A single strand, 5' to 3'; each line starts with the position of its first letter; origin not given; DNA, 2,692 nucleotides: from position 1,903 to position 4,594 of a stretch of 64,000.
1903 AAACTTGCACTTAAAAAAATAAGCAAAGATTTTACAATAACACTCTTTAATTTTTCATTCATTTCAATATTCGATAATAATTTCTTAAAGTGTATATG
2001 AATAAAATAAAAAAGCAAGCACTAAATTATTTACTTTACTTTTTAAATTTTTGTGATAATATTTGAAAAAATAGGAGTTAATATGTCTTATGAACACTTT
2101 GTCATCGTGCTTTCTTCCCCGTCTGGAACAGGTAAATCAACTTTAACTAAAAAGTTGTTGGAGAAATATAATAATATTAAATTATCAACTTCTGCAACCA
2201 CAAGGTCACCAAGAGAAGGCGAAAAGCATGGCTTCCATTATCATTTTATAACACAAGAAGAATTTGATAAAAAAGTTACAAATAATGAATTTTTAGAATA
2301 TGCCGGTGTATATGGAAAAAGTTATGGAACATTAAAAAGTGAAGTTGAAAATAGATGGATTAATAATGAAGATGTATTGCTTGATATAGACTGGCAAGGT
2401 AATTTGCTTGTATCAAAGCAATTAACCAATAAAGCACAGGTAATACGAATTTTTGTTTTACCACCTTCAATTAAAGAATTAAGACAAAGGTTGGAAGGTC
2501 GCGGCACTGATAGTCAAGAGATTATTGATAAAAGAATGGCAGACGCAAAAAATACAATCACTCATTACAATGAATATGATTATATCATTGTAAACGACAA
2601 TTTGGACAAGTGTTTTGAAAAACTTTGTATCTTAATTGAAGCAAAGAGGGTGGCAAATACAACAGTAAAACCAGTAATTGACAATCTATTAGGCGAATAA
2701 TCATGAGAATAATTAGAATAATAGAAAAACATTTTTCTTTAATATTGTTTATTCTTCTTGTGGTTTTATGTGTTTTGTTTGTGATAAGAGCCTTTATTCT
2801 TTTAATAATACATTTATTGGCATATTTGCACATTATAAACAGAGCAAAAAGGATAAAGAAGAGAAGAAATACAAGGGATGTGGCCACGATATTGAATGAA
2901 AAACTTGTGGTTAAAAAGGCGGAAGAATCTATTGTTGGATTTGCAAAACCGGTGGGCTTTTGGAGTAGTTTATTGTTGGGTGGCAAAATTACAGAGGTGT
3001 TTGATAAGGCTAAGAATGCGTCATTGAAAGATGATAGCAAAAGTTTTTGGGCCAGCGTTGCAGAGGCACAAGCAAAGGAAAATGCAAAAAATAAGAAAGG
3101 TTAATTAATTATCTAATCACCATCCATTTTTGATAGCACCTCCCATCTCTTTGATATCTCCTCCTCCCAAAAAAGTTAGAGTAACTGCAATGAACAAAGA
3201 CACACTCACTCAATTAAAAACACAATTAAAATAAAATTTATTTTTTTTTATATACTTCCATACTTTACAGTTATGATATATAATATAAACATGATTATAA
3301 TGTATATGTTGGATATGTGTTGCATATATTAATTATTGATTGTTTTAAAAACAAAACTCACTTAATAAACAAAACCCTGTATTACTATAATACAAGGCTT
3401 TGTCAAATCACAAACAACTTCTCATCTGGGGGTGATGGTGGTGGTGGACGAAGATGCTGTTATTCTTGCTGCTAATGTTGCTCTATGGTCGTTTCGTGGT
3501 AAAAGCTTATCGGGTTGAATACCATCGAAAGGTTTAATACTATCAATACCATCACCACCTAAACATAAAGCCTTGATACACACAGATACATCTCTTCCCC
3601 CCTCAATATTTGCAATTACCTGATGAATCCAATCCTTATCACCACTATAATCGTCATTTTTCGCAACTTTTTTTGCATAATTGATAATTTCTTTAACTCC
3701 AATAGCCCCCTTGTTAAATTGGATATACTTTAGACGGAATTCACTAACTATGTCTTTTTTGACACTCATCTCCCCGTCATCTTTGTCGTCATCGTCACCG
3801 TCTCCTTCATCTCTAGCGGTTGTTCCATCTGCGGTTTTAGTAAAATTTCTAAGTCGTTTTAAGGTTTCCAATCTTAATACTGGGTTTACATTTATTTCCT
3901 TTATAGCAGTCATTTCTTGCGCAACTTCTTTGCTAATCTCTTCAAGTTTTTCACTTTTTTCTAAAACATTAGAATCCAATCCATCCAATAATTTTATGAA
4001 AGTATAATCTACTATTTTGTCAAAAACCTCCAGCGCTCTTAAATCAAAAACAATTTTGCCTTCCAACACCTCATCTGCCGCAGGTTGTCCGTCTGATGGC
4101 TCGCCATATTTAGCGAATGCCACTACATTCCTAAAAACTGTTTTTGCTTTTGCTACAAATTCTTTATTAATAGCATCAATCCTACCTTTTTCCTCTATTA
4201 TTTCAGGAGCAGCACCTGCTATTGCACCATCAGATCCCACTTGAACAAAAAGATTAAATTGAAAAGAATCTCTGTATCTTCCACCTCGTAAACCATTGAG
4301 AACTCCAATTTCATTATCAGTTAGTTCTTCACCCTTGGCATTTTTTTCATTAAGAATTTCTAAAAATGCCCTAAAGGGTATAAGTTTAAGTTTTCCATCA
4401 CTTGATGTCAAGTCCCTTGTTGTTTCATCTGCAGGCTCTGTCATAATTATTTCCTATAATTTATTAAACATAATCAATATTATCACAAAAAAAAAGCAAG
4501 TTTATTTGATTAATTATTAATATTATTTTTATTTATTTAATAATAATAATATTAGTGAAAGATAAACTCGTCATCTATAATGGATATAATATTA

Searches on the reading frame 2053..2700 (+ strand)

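Call 32: search_protein_families(library=pfam, proteins=[window:2053-2700:+], max_evalue=0.01)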
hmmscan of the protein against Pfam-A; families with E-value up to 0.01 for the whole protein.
window:2053-2700:+ (215 aa): 7 families
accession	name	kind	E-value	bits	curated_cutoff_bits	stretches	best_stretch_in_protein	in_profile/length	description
PF00625.27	Guanylate_kin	-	1.6e-49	168.5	25.2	1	18-197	5-181/182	Guanylate kinase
PF13238.12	AAA_18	-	3.7e-05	24.6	29.4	1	18-161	1-122/128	AAA domain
PF03266.21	NTPase_1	-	0.00017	21.9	23.9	1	18-70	2-56/168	NTPase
PF07693.20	KAP_NTPase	-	0.00031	20.6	20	1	13-190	18-166/293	KAP family P-loop domain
PF13671.12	AAA_33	-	0.0017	19.1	27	0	18-155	2-123/143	AAA domain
PF20720.3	nSTAND3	-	0.0038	17.4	27.2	1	12-59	14-60/155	Novel STAND NTPase 3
PF13401.12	AAA_22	-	0.0069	17.1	27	0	17-42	7-32/130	AAA domain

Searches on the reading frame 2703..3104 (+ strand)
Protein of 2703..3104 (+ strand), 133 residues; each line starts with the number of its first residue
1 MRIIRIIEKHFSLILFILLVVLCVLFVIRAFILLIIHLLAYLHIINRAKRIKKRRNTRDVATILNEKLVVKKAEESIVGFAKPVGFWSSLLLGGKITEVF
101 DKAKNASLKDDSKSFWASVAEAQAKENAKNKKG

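Call 32: search_protein_families(library=pfam, proteins=[window:2703-3104:+], max_evalue=0.01)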
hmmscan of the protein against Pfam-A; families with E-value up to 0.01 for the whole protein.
window:2703-3104:+ (133 aa): 0 families

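Call 43: search_protein_families(library=phrogs, proteins=[window:2703-3104:+], max_evalue=0.01)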
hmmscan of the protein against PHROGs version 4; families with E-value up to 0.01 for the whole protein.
window:2703-3104:+ (133 aa): 0 families

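Call 63: search_protein_families(library=ncbifam, proteins=[window:2703-3104:+], max_evalue=0.1)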
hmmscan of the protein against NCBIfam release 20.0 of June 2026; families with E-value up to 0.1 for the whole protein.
window:2703-3104:+ (133 aa): 0 families

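Call 77: search_solved_structures(query=window:2703-3104:+, max_evalue=1)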
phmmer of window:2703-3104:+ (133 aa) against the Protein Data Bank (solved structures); distinct sequences matched with E-value up to 1: 0.

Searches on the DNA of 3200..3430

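Call 66: search_rna_families(source=window, start=3200, end=3430, threshold=evalue, max_evalue=1)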
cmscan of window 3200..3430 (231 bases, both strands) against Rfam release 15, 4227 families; matches with E-value up to 1: 0.
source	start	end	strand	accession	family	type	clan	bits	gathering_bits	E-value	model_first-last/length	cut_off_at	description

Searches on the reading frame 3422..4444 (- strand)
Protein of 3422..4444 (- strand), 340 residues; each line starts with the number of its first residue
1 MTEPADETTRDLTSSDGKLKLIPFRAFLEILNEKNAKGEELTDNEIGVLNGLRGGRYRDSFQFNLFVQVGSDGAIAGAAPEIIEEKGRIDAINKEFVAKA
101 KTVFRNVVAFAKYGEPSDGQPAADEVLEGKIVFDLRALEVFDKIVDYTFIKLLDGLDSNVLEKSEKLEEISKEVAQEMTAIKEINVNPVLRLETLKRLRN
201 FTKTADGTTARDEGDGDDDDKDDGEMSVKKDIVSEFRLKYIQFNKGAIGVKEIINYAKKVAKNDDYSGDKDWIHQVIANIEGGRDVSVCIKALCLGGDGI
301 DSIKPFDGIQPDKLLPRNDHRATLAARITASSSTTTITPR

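Call 15: search_protein_families(library=pfam, proteins=[window:3422-4444:-])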
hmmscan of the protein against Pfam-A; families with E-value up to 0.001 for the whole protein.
window:3422-4444:- (340 aa): 0 families

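Call 43: search_protein_families(library=phrogs, proteins=[window:3422-4444:-], max_evalue=0.01)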
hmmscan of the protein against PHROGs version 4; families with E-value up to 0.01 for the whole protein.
window:3422-4444:- (340 aa): 0 families

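Call 63: search_protein_families(library=ncbifam, proteins=[window:3422-4444:-], max_evalue=0.1)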
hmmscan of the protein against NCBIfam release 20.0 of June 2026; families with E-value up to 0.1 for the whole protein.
window:3422-4444:- (340 aa): 0 families

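Call 75: search_solved_structures(query=window:3422-4444:-, max_evalue=1)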
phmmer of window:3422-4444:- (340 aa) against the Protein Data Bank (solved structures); distinct sequences matched with E-value up to 1: 11.
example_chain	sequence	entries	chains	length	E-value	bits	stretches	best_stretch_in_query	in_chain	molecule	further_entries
5khw_A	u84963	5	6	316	0.053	16.1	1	232-278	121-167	Tyrosine-protein kinase JAK1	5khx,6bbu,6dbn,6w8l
6c7y_A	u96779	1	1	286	0.066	15.8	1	232-278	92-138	Tyrosine-protein kinase JAK1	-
3eyg_A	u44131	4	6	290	0.067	15.7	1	232-278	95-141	Tyrosine-protein kinase | Tyrosine-protein kinase JAK1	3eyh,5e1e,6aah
6tpe_A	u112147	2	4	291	0.068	15.7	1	232-278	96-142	Tyrosine-protein kinase JAK1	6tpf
6ggh_A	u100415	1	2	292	0.068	15.7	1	232-278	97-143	Tyrosine-protein kinase JAK1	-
10pi_A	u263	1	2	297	0.07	15.7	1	232-278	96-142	Tyrosine-protein kinase JAK1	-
6elr_A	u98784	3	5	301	0.071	15.7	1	232-278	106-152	Tyrosine-Protein Kinase JAK1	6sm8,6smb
4e4l_A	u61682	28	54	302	0.071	15.7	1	232-278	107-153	Tyrosine-protein kinase JAK1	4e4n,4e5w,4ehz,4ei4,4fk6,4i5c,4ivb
6n7a_A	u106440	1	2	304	0.071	15.7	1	232-278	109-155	Tyrosine-protein kinase JAK1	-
7t6f_A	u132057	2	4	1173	0.24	13.9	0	234-278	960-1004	Tyrosine-protein kinase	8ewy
9p9u_A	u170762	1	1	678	0.74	12.3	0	238-278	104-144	Epidermal growth factor receptor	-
